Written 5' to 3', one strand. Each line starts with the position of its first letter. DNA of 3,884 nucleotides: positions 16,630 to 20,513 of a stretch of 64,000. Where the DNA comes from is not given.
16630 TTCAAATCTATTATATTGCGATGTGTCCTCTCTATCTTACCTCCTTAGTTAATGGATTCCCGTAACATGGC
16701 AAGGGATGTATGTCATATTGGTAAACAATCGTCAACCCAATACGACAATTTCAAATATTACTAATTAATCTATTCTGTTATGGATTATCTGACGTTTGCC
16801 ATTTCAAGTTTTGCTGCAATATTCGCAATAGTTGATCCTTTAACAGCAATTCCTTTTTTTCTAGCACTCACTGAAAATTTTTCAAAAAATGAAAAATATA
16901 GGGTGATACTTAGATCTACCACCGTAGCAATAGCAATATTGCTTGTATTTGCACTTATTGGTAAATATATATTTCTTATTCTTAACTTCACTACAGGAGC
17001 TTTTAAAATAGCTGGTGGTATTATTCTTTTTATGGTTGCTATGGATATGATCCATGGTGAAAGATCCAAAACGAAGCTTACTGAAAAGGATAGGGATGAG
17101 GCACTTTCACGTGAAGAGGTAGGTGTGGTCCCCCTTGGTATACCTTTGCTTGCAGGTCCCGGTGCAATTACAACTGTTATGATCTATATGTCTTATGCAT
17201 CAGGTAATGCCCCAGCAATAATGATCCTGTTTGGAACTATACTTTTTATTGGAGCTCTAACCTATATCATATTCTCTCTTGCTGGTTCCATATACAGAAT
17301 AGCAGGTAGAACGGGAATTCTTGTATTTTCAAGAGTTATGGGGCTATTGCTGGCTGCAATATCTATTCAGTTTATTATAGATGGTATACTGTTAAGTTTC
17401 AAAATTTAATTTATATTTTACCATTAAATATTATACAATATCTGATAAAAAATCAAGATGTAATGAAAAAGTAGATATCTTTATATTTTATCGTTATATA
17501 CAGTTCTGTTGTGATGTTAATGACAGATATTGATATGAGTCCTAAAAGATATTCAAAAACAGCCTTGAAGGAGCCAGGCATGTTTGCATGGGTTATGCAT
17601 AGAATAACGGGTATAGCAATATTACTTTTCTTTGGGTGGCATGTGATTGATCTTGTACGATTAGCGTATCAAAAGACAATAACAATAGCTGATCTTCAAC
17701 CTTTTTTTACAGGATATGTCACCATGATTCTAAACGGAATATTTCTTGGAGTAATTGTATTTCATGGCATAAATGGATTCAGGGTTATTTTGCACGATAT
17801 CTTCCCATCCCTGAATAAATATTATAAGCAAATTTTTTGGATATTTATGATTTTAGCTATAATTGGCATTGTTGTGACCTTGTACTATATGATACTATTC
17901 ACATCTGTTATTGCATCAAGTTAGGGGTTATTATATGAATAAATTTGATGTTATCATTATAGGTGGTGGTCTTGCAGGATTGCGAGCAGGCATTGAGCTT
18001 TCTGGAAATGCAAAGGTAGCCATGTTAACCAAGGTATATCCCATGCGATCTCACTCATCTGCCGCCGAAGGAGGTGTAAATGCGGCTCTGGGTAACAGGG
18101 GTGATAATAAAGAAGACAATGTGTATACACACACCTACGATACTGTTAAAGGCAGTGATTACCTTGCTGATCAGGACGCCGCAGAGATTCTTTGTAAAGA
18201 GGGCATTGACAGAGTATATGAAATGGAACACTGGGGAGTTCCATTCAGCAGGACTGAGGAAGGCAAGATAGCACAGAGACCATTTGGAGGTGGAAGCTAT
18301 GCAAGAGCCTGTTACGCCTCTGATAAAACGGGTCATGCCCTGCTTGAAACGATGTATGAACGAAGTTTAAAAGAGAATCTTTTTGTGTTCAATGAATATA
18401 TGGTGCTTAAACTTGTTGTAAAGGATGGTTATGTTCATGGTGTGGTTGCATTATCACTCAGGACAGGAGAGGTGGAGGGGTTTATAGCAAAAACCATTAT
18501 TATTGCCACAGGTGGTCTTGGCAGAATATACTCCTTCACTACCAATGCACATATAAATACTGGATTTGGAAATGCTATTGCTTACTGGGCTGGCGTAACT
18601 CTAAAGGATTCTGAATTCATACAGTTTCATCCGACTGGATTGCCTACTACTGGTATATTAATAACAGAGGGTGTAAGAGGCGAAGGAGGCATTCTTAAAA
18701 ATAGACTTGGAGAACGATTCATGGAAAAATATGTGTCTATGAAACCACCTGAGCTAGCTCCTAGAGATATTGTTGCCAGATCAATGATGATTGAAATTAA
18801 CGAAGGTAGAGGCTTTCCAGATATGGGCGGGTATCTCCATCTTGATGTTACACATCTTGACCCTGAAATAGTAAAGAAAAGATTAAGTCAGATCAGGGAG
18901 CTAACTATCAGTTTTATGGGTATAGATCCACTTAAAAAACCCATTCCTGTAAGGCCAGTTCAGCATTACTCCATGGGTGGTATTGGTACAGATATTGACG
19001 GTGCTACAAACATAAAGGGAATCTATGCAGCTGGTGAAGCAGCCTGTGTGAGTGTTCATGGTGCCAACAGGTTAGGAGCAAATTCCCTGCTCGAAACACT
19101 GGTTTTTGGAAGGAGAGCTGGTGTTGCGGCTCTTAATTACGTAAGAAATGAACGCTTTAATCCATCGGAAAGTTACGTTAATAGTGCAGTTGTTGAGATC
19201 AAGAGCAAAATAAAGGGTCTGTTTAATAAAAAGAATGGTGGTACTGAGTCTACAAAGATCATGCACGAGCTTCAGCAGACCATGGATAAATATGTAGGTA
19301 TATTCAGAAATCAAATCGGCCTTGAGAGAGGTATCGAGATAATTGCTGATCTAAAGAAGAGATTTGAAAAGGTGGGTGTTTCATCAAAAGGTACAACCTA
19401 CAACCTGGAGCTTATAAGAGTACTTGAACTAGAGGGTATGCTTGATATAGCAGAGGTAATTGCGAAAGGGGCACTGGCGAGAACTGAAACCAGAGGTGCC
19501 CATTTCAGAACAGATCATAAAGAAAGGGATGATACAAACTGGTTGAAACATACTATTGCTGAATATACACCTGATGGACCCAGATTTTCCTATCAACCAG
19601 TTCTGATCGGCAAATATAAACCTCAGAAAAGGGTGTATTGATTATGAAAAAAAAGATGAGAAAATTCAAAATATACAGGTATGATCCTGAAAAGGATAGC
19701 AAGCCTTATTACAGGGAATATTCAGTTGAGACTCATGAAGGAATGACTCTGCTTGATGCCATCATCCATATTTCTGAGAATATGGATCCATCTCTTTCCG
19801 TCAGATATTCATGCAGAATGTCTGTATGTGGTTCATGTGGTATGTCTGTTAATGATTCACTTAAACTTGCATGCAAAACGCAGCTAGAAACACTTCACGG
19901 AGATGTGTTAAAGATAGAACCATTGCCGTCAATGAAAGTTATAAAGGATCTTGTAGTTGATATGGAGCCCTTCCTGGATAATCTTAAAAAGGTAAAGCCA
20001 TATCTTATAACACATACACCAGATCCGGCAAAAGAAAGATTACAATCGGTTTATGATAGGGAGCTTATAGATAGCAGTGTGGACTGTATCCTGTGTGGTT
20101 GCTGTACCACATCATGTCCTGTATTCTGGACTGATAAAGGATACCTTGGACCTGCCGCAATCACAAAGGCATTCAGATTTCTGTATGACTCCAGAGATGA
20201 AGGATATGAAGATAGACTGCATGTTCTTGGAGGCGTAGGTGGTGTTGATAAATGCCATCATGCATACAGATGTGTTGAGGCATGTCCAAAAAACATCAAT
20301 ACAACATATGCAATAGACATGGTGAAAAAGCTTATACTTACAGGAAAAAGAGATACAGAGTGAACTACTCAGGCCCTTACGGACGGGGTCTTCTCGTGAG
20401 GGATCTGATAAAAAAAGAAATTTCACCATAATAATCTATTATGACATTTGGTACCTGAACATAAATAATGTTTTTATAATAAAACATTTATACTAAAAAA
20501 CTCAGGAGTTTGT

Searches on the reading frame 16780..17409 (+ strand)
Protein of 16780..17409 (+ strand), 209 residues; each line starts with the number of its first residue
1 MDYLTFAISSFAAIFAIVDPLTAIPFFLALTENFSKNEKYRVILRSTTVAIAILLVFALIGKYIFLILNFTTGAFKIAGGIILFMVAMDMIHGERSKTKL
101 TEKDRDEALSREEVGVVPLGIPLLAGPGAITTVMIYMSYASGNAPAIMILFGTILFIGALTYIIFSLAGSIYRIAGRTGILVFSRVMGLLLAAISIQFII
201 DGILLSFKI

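Call 58: search_protein_families(library=pfam, proteins=[window:16780-17409:+], max_evalue=0.001)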
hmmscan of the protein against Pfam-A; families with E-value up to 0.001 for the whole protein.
window:16780-17409:+ (209 aa): 1 family
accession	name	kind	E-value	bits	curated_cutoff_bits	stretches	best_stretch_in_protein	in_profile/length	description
PF01914.23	MarC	-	1.9e-57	194.5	23.9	1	5-204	2-200/203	MarC family integral membrane protein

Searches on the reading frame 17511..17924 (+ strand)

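Call 58: search_protein_families(library=pfam, proteins=[window:17511-17924:+], max_evalue=0.001)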
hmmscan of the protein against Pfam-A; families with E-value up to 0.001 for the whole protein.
window:17511-17924:+ (137 aa): 1 family
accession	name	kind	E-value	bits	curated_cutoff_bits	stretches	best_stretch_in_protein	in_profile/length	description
PF01127.27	Sdh_cyt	-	4.9e-11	43.2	25.8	1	21-118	17-119/122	Succinate dehydrogenase/Fumarate reductase transmembrane subunit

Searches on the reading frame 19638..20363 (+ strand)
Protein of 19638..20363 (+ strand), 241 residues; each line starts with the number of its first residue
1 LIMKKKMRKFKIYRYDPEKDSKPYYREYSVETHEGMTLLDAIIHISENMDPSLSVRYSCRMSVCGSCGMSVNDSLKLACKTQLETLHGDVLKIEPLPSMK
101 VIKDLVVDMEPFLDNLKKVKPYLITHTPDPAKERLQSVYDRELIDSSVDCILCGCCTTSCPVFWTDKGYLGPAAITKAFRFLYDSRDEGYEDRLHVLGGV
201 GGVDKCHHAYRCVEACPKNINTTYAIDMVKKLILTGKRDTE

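Call 58: search_protein_families(library=pfam, proteins=[window:19638-20363:+], max_evalue=0.001)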
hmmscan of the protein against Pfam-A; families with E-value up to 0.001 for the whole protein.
window:19638-20363:+ (241 aa): 7 families
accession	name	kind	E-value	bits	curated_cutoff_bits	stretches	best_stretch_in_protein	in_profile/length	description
PF13085.11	Fer2_3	-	9.3e-34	116.1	27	1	9-113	1-106/107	2Fe-2S iron-sulfur cluster binding domain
PF13183.11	Fer4_8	-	2.2e-09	38.1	27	1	149-220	4-68/68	4Fe-4S dicluster domain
PF13237.11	Fer4_10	-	2.4e-09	37.4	25.5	1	146-217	5-53/53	4Fe-4S dicluster domain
PF13534.11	Fer4_17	-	1.4e-08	35.6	22.2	1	150-221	2-61/61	4Fe-4S dicluster domain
PF12838.12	Fer4_7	-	0.00017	22.4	27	1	150-220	2-52/52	4Fe-4S dicluster domain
PF00111.32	Fer2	-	0.00022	21.5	21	0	29-73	9-49/77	2Fe-2S iron-sulfur cluster binding domain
PF13187.11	Fer4_9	-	0.00029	21.2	27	0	149-219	1-50/52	4Fe-4S dicluster domain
